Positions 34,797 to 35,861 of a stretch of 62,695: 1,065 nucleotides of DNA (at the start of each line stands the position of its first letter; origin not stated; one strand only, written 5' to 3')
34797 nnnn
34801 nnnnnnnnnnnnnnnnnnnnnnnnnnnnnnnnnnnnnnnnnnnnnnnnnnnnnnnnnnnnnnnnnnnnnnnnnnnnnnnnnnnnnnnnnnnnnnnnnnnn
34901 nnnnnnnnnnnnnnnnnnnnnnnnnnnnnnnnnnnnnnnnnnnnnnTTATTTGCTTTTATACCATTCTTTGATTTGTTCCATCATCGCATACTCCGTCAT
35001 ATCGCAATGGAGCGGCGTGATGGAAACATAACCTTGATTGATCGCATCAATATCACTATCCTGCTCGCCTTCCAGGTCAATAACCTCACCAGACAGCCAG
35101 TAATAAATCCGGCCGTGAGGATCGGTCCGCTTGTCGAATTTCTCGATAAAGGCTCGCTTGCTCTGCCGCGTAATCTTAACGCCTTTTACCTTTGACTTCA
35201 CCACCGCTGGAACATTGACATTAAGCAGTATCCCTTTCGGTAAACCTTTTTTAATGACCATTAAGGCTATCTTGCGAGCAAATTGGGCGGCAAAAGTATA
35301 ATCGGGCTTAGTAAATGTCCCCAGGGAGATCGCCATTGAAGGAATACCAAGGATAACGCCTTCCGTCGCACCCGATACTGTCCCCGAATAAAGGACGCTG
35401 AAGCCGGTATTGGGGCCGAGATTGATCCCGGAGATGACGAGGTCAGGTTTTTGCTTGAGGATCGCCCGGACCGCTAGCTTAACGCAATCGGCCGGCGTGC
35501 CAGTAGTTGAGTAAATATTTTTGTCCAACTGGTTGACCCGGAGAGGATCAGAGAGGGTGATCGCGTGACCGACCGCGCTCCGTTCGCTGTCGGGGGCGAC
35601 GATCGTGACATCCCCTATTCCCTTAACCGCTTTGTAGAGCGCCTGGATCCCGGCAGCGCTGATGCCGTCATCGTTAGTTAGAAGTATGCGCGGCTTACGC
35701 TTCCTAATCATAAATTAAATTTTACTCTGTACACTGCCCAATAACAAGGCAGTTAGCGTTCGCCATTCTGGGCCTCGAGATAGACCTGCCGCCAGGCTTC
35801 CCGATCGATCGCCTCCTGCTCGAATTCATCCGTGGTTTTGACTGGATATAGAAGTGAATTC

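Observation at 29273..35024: Cassette array stacked at the surE 3' end, each unit bounded by a copy of the surE terminus, with no recombinase in sight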

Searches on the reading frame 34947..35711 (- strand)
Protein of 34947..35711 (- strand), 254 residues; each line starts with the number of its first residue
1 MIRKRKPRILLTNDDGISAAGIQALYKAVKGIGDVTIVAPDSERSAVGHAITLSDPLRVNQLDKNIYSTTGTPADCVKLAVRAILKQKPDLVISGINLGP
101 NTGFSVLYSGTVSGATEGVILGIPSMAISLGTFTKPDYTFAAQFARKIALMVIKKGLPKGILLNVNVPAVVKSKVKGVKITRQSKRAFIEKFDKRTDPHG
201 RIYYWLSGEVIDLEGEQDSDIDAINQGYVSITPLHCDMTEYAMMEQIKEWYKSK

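Call 7: search_protein_families(library=pfam, proteins=[window:34947-35711:-], max_evalue=0.01)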
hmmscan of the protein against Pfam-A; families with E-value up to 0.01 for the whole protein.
window:34947-35711:- (254 aa): 1 family
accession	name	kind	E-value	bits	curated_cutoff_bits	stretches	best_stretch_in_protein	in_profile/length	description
PF01975.23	SurE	-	2.2e-65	220.4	22.1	1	9-188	1-187/189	Survival protein SurE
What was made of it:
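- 34947..35711 (-): Intact surE (254 aa), head of the array. Its stop overlaps the ATG of the next gene (TAATG). Pfam SurE E 2.2e-65 (call 7).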

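Call 9: find_encoding_contigs(protein=window:34947-35711:-, flank=10000, max_places=10)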
Protein window:34947-35711:- (254 aa): 18 contigs read that carry it; 10 places shown.
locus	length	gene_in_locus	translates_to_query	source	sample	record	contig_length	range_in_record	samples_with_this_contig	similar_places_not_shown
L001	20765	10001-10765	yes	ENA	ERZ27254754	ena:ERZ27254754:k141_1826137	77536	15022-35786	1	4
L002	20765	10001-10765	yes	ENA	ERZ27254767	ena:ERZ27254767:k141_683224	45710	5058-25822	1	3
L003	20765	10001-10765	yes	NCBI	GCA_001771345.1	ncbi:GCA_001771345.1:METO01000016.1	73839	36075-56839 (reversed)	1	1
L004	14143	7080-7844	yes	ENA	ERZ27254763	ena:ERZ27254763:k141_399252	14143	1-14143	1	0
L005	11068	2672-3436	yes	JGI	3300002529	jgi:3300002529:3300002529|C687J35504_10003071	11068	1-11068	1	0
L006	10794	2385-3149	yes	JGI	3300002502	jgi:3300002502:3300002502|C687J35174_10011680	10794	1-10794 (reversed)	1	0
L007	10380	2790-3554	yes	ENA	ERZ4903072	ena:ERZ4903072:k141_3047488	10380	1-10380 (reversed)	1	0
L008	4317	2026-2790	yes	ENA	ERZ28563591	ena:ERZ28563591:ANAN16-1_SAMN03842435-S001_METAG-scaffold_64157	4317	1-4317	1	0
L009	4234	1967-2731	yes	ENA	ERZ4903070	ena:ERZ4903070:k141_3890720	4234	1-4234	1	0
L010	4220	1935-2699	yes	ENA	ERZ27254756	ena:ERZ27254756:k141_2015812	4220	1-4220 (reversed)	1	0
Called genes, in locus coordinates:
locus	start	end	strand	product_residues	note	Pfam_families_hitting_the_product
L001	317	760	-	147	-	PF12327:FtsZ_C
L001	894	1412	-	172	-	-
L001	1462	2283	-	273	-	-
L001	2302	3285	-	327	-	PF13280:WYL, PF25583:WCX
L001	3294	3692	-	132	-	-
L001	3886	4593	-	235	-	-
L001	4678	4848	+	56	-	-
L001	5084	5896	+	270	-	-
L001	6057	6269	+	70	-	-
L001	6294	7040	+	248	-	PF00308:Bac_DnaA, PF01695:IstB_IS21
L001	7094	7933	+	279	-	PF08423:Rad51 (faint), PF03796:DnaB_C (weak), PF13481:AAA_25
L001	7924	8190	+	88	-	PF04472:SepF (weak)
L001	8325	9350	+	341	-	PF13401:AAA_22 (faint), PF00004:AAA, PF07724:AAA_2, PF07728:AAA_5 (faint), PF13173:AAA_14 (faint)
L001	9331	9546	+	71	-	-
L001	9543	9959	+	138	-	-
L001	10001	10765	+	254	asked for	PF01975:SurE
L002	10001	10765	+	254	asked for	PF01975:SurE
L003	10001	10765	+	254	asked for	PF01975:SurE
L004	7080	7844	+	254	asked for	PF01975:SurE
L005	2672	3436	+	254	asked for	PF01975:SurE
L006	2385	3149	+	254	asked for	PF01975:SurE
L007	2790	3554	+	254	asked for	PF01975:SurE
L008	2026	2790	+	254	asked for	PF01975:SurE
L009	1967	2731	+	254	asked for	PF01975:SurE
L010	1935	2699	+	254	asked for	PF01975:SurE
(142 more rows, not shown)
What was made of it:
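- The repeats are short, and three short contigs end inside Hjc1 (call 9).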

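Call 11: find_homologous_proteins(query=window:34947-35711:-, max_evalue=1e-40)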
Query window:34947-35711:- (254 aa): 7753 proteins with E <= 1e-40 among 8000 candidates; the best 120 are listed.
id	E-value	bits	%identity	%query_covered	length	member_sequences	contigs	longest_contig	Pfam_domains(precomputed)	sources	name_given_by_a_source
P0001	8.3e-163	557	100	100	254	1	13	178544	PF01975.24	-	-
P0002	3.3e-138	477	84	98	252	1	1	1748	PF01975.24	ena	-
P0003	2.4e-135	468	84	98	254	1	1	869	PF01975.24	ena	-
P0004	2.2e-132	458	81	98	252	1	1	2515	PF01975.24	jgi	jgi:5'-nucleotidase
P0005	2.3e-131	454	81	97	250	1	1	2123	PF01975.24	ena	-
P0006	6.3e-130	450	81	98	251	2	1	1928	PF01975.24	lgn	-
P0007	2.2e-129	448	80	98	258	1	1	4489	PF01975.24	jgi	jgi:5'-nucleotidase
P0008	1.9e-128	445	78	98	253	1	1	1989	PF01975.24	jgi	jgi:5'-nucleotidase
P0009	4.1e-128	444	79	98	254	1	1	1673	PF01975.24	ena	-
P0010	1.3e-110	387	71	95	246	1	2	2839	PF01975.24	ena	-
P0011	5.5e-110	384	70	95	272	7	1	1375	PF01975.24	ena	-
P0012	1.7e-109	383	70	95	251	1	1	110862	PF01975.24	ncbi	ncbi:MAG: 5'/3'-nucleotidase SurE [Candidatus Omnitrophota bacterium]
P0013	6.7e-109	381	69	96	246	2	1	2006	PF01975.24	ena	-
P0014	1.6e-108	380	68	95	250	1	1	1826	PF01975.24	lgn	-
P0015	1.4e-107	377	68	95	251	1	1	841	PF01975.24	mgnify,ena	mgnify:CR=1 FL=1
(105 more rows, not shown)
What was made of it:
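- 34947..35711 (-): Closest homologues are Candidatus Omnitrophota (call 11).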

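Call 14: find_related_loci(query=A1, collection=genome_contigs, flank=10000)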
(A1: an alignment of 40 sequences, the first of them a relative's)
Query A1 (254 aa) in genome_contigs; peptide patterns used: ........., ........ (x = any residue, [..] = any of these).
600 stretches matched a pattern (row limit reached: there are more); 600 encode a relative of the query (tblastn E <= 1e-3); the best 80 are kept; 80 distinct loci.
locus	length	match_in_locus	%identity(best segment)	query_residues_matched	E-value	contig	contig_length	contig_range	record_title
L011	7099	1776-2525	66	6-250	5e-112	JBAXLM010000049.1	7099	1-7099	MAG: Candidatus Omnitrophota bacterium isolate ELA427 MAG427_49, whole genome shotgun sequence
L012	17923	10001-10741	65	9-250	9e-110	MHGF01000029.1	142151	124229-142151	MAG: Omnitrophica WOR_2 bacterium GWF2_43_52 gwf2_scaffold_377, whole genome shotgun sequence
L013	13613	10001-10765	60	3-250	8e-108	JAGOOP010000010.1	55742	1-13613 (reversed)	MAG: Candidatus Omnitrophota bacterium isolate Go_SlDig_bin_84 Go_SlDig_1405_length_55742_cov_13.844484, whole genome sh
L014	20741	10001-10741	58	9-250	3e-94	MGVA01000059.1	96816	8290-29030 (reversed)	MAG: Elusimicrobia bacterium RIFOXYA12_FULL_51_18 rifixya3_full_scaffold_66, whole genome shotgun sequence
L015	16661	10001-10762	57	1-250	1e-93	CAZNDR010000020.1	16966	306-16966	MAG TPA_asm: uncultured Cytophagia bacterium isolate SRP098346_co1_315 genome assembly, contig: NODE_3503_length_16966_c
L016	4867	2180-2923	57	5-248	2e-92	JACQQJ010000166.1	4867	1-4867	MAG: Nitrospinota bacterium isolate NC_groundwater_1330_Ag_S-0.2um_39_55 S_p2_S4_coassembly_k141_2937818, whole genome s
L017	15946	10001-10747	56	6-250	1e-91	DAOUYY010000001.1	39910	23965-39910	MAG TPA_asm: Candidatus Neomarinimicrobiota bacterium isolate CSMAG_939 CSMAG_939_k141_1812195_length_39910_cov_10.8504,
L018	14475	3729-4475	57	6-250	1e-91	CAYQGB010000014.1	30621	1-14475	MAG TPA_asm: uncultured Calditrichaceae bacterium isolate SRP162660_co2_186 genome assembly, contig: NODE_307_length_306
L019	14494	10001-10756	57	8-252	3e-91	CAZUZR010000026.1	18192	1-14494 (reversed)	MAG TPA_asm: uncultured Planctomycetia bacterium isolate binchicken_co266_232 genome assembly, contig: NODE_5028_length_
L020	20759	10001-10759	52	2-250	7e-89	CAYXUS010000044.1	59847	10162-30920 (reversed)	MAG TPA_asm: uncultured Caldithrix sp. isolate binchicken_co381_46 genome assembly, contig: k141_526013, whole genome sh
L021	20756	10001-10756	52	3-250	8e-89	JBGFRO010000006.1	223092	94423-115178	MAG: Bacteroidota bacterium isolate BA1A45.2019.Bin.33 NODE_59_length_223092_cov_11.946415, whole genome shotgun sequenc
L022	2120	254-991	55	9-250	7e-92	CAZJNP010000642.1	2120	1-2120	MAG TPA_asm: uncultured Calditrichaceae bacterium isolate binchicken_co172_69 genome assembly, contig: NODE_63659_length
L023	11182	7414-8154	57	8-250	3e-88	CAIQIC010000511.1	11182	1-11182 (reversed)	MAG: uncultured Lentisphaerae bacterium isolate AlinenSedimentsCore2_bin-2051 genome assembly, contig: bin-2051:511/573,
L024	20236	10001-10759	51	2-250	9e-88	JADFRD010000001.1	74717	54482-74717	MAG: Candidatus Neomarinimicrobiota bacterium isolate B83T3L11 B83T3L11_NODE137, whole genome shotgun sequence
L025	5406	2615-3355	53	8-250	6e-88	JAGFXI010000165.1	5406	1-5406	MAG: Deltaproteobacteria bacterium isolate CTSoil_058 scaffold_25460, whole genome shotgun sequence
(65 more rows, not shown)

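Call 17: find_encoding_contigs(protein=P0007, flank=10000, max_places=4)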
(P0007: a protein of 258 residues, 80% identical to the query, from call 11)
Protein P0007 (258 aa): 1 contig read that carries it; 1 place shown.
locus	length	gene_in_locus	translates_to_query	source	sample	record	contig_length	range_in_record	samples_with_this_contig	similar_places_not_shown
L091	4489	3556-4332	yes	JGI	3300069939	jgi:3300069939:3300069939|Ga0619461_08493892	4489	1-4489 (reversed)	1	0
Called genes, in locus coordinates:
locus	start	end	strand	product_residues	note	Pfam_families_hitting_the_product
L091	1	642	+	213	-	?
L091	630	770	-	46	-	-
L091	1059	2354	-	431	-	PF12706:Lactamase_B_2, PF07521:RMMBL (weak)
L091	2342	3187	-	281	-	-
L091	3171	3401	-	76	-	-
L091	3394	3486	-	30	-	-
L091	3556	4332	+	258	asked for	PF01975:SurE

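Call 18: find_encoding_contigs(protein=P0004, flank=10000, max_places=4)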
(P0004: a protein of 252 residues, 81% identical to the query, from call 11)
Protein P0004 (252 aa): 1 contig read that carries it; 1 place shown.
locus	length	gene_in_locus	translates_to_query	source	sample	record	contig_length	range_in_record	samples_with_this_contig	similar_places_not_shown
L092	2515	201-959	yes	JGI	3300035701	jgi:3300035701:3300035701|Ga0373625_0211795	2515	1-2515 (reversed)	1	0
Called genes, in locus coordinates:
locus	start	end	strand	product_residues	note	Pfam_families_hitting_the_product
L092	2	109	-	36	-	?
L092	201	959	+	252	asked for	PF01975:SurE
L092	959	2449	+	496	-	PF11074:DUF2779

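Call 44: find_encoding_contigs(protein=P0002, flank=10000, max_places=3)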
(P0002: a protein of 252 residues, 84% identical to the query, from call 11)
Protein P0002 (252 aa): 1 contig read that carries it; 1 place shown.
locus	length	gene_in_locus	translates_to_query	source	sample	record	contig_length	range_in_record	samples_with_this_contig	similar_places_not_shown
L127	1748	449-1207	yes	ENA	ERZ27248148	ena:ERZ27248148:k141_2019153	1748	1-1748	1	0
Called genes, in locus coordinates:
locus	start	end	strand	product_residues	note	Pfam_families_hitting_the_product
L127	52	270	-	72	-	-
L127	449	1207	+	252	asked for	PF01975:SurE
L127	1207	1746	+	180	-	?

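Call 45: find_encoding_contigs(protein=P0005, flank=10000, max_places=3)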
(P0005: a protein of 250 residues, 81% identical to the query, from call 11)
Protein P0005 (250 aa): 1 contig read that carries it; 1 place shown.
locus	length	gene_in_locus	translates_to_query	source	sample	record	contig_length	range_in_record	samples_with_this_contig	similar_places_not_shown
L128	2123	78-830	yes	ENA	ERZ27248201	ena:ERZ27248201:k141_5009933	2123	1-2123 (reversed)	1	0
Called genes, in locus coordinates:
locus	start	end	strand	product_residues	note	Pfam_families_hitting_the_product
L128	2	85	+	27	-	?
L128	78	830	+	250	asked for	PF01975:SurE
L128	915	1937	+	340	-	-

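Call 46: find_encoding_contigs(protein=P0006, flank=10000, max_places=3)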
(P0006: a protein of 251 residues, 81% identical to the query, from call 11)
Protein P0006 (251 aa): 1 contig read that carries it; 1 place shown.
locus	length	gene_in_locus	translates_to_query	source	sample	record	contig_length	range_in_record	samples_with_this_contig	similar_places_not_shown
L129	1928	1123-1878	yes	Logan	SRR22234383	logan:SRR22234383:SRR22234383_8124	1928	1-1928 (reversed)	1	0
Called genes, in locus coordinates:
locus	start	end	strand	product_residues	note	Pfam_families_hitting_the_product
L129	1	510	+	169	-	?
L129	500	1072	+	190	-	PF00574:CLP_protease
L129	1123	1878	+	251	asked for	PF01975:SurE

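Call 47: find_encoding_contigs(protein=P0008, flank=10000, max_places=3)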
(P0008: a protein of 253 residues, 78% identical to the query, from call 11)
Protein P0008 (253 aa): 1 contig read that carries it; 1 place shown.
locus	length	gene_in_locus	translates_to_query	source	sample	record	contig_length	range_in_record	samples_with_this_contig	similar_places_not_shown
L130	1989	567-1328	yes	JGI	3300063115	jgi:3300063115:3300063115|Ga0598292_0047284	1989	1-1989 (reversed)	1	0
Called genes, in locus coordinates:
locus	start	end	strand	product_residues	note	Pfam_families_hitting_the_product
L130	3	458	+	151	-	?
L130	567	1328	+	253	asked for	PF01975:SurE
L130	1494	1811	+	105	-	PF20586:DUF6788 (weak)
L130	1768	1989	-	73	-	?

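Call 74: search_protein_families(library=pfam, proteins=[L011:2713-3240:+, L011:3406-4905:+, L011:5528-5737:+, L011:5928-7028:+, L128:915-1937:+, L130:1494-1811:+], max_evalue=0.001)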
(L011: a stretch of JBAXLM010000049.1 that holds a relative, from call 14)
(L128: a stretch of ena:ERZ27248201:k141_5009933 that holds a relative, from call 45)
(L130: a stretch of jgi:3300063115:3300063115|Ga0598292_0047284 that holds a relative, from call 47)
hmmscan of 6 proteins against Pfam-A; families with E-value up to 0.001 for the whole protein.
L011:2713-3240:+ (175 aa): 0 families

L011:3406-4905:+ (499 aa): 0 families

L011:5528-5737:+ (69 aa): 3 families
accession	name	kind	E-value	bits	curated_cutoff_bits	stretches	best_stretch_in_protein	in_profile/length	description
PF01381.28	HTH_3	-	2.6e-11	43.8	23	1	8-61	1-54/55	Helix-turn-helix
PF13560.12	HTH_31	-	3e-08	34.3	27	1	6-61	4-60/64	Helix-turn-helix domain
PF12844.13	HTH_19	-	0.00081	19.7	30.2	1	8-63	4-59/64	Helix-turn-helix domain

L011:5928-7028:+ (366 aa): 1 family
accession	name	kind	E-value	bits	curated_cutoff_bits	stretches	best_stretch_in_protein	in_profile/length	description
PF00589.27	Phage_integrase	-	5.8e-08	33.1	27.1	1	185-353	3-169/172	Phage integrase family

L128:915-1937:+ (340 aa): 0 families

L130:1494-1811:+ (105 aa): 0 families
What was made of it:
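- One Omnitrophota genome (L011) has a tyrosine integrase 3.4 kb downstream of surE (call 74).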
